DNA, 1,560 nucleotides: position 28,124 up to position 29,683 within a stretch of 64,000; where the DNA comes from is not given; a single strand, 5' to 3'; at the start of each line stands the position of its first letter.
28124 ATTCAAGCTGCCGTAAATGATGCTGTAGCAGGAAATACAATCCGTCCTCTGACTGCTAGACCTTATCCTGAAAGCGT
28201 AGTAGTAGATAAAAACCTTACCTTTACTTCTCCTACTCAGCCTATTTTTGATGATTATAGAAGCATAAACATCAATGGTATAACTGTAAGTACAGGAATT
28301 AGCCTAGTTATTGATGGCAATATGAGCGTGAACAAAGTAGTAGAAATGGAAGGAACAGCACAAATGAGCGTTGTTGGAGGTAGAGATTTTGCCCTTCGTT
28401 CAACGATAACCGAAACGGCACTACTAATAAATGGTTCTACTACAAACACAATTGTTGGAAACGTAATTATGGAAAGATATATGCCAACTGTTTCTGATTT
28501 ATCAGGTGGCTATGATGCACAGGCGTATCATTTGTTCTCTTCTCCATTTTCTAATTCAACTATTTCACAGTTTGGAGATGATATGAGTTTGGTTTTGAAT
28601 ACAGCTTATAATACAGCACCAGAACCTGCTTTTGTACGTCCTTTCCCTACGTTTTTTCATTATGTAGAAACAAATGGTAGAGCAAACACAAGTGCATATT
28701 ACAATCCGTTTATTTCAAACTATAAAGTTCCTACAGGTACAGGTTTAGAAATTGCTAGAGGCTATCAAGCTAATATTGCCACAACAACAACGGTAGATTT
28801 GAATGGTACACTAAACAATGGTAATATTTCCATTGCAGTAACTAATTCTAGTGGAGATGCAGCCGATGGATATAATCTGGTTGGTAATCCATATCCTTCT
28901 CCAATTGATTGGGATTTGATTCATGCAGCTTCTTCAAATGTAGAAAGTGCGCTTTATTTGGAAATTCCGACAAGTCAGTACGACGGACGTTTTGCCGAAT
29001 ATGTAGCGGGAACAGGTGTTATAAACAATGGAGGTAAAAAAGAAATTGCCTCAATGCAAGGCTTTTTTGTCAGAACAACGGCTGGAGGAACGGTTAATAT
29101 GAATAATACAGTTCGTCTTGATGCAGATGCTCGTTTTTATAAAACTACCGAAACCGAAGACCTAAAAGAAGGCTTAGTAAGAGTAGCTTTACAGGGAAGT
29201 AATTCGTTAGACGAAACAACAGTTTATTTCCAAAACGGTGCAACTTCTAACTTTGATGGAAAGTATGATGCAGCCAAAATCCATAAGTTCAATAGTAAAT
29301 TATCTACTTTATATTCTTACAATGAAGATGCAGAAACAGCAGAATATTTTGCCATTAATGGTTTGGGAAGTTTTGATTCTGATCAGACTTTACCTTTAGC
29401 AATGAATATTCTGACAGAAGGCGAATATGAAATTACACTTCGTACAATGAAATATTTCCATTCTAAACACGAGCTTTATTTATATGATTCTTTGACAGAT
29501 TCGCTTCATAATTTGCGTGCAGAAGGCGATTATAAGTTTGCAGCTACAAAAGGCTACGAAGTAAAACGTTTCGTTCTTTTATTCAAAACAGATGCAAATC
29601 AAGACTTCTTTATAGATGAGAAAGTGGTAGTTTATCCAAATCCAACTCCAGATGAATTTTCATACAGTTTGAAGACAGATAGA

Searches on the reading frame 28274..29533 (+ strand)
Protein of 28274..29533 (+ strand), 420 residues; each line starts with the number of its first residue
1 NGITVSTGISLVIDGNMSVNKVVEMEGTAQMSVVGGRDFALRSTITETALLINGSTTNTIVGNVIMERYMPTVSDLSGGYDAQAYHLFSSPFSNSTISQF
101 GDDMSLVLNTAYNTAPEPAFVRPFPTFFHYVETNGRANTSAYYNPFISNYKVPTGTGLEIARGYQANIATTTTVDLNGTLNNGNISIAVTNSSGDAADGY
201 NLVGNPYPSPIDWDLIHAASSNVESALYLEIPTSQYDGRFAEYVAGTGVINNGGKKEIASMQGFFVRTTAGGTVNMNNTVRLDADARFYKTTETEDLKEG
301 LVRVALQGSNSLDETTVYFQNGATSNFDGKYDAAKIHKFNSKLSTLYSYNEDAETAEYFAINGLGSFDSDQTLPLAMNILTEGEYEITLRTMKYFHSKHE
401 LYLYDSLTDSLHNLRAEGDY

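Call 66: search_protein_families(library=pfam, alignment_id=A7, max_evalue=0.01)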
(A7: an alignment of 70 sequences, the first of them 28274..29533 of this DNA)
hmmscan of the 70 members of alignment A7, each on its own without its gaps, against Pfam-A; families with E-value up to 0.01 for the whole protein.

A. member 1, window:28274-29533:+ (420 aa): 0 families

B. families by the number of members that match (of 70 scanned): 9 families
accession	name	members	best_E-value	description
PF18911.6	PKD_4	6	4.4e-11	PKD domain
PF00801.26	PKD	5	3.2e-09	PKD domain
PF10162.14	G8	3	0.0001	G8 domain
PF13573.12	SprB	2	7.9e-46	SprB repeat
PF18962.6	Por_Secre_tail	2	2.1e-05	Secretion system C-terminal sorting domain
PF17210.9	SdrD_B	1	9e-05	SdrD B-like domain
PF14828.11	Amnionless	1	0.0013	Amnionless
PF19052.5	BRINP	1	0.0073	BMP/retinoic acid-inducible neural-specific protein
PF13620.12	CarboxypepD_reg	1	0.0092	Carboxypeptidase regulatory-like domain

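Call 67: search_solved_structures(query=A7, max_evalue=1)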
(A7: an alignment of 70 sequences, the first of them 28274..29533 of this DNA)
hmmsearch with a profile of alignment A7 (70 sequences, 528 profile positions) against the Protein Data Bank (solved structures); distinct sequences matched with E-value up to 1: 17.
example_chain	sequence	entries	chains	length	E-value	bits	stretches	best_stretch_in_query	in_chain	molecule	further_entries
8gl6_D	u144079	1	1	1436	1.1e-49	172.9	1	16-477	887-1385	RemA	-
8gl8_D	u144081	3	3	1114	1.9e-46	162.3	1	16-449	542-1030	RemZ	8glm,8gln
8pju_A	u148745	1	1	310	5.6e-09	38.6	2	94-170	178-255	SAKe6DEtal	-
8pjv_A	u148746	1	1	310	4.7e-07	32.2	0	96-161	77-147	SAKe6DR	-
5yq4_A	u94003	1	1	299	1.1e-06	31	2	95-161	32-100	Kelch-like protein 20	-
6gy5_A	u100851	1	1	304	1.3e-06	30.8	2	95-161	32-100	Kelch-like protein 20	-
8cia_E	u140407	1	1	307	2.7e-06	29.7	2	92-164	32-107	Kelch like family member 20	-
8cia_B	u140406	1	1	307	3.2e-06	29.5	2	92-164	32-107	Kelch like family member 20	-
8cia_A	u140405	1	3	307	3.3e-06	29.4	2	92-163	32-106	Kelch-like protein 20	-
8pjt_A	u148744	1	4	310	2.6e-05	26.5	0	96-161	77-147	SAKe6DEref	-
7on8_A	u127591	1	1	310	0.00059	22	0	128-162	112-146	SAKe6AR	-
7ona_A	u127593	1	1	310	0.00074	21.7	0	106-163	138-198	SAKe6AC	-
8pjz_A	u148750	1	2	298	0.0024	20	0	105-162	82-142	SAKe6EEtal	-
7on6_A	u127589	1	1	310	0.0032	19.6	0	116-159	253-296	SAKe6AE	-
7onh_A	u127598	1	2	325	0.0087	18.2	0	107-160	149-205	SAKe6BE-L3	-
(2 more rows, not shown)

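Call 73: search_solved_structures(query=A7, max_evalue=1e-20, show_alignments=2)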
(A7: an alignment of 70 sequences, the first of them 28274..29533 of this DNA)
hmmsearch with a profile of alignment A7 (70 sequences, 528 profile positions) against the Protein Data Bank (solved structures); distinct sequences matched with E-value up to 1e-20: 2.
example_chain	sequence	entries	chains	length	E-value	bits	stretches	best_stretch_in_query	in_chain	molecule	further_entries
8gl6_D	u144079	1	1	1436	1.1e-49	172.9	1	16-477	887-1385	RemA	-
8gl8_D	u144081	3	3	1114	1.9e-46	162.3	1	16-449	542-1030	RemZ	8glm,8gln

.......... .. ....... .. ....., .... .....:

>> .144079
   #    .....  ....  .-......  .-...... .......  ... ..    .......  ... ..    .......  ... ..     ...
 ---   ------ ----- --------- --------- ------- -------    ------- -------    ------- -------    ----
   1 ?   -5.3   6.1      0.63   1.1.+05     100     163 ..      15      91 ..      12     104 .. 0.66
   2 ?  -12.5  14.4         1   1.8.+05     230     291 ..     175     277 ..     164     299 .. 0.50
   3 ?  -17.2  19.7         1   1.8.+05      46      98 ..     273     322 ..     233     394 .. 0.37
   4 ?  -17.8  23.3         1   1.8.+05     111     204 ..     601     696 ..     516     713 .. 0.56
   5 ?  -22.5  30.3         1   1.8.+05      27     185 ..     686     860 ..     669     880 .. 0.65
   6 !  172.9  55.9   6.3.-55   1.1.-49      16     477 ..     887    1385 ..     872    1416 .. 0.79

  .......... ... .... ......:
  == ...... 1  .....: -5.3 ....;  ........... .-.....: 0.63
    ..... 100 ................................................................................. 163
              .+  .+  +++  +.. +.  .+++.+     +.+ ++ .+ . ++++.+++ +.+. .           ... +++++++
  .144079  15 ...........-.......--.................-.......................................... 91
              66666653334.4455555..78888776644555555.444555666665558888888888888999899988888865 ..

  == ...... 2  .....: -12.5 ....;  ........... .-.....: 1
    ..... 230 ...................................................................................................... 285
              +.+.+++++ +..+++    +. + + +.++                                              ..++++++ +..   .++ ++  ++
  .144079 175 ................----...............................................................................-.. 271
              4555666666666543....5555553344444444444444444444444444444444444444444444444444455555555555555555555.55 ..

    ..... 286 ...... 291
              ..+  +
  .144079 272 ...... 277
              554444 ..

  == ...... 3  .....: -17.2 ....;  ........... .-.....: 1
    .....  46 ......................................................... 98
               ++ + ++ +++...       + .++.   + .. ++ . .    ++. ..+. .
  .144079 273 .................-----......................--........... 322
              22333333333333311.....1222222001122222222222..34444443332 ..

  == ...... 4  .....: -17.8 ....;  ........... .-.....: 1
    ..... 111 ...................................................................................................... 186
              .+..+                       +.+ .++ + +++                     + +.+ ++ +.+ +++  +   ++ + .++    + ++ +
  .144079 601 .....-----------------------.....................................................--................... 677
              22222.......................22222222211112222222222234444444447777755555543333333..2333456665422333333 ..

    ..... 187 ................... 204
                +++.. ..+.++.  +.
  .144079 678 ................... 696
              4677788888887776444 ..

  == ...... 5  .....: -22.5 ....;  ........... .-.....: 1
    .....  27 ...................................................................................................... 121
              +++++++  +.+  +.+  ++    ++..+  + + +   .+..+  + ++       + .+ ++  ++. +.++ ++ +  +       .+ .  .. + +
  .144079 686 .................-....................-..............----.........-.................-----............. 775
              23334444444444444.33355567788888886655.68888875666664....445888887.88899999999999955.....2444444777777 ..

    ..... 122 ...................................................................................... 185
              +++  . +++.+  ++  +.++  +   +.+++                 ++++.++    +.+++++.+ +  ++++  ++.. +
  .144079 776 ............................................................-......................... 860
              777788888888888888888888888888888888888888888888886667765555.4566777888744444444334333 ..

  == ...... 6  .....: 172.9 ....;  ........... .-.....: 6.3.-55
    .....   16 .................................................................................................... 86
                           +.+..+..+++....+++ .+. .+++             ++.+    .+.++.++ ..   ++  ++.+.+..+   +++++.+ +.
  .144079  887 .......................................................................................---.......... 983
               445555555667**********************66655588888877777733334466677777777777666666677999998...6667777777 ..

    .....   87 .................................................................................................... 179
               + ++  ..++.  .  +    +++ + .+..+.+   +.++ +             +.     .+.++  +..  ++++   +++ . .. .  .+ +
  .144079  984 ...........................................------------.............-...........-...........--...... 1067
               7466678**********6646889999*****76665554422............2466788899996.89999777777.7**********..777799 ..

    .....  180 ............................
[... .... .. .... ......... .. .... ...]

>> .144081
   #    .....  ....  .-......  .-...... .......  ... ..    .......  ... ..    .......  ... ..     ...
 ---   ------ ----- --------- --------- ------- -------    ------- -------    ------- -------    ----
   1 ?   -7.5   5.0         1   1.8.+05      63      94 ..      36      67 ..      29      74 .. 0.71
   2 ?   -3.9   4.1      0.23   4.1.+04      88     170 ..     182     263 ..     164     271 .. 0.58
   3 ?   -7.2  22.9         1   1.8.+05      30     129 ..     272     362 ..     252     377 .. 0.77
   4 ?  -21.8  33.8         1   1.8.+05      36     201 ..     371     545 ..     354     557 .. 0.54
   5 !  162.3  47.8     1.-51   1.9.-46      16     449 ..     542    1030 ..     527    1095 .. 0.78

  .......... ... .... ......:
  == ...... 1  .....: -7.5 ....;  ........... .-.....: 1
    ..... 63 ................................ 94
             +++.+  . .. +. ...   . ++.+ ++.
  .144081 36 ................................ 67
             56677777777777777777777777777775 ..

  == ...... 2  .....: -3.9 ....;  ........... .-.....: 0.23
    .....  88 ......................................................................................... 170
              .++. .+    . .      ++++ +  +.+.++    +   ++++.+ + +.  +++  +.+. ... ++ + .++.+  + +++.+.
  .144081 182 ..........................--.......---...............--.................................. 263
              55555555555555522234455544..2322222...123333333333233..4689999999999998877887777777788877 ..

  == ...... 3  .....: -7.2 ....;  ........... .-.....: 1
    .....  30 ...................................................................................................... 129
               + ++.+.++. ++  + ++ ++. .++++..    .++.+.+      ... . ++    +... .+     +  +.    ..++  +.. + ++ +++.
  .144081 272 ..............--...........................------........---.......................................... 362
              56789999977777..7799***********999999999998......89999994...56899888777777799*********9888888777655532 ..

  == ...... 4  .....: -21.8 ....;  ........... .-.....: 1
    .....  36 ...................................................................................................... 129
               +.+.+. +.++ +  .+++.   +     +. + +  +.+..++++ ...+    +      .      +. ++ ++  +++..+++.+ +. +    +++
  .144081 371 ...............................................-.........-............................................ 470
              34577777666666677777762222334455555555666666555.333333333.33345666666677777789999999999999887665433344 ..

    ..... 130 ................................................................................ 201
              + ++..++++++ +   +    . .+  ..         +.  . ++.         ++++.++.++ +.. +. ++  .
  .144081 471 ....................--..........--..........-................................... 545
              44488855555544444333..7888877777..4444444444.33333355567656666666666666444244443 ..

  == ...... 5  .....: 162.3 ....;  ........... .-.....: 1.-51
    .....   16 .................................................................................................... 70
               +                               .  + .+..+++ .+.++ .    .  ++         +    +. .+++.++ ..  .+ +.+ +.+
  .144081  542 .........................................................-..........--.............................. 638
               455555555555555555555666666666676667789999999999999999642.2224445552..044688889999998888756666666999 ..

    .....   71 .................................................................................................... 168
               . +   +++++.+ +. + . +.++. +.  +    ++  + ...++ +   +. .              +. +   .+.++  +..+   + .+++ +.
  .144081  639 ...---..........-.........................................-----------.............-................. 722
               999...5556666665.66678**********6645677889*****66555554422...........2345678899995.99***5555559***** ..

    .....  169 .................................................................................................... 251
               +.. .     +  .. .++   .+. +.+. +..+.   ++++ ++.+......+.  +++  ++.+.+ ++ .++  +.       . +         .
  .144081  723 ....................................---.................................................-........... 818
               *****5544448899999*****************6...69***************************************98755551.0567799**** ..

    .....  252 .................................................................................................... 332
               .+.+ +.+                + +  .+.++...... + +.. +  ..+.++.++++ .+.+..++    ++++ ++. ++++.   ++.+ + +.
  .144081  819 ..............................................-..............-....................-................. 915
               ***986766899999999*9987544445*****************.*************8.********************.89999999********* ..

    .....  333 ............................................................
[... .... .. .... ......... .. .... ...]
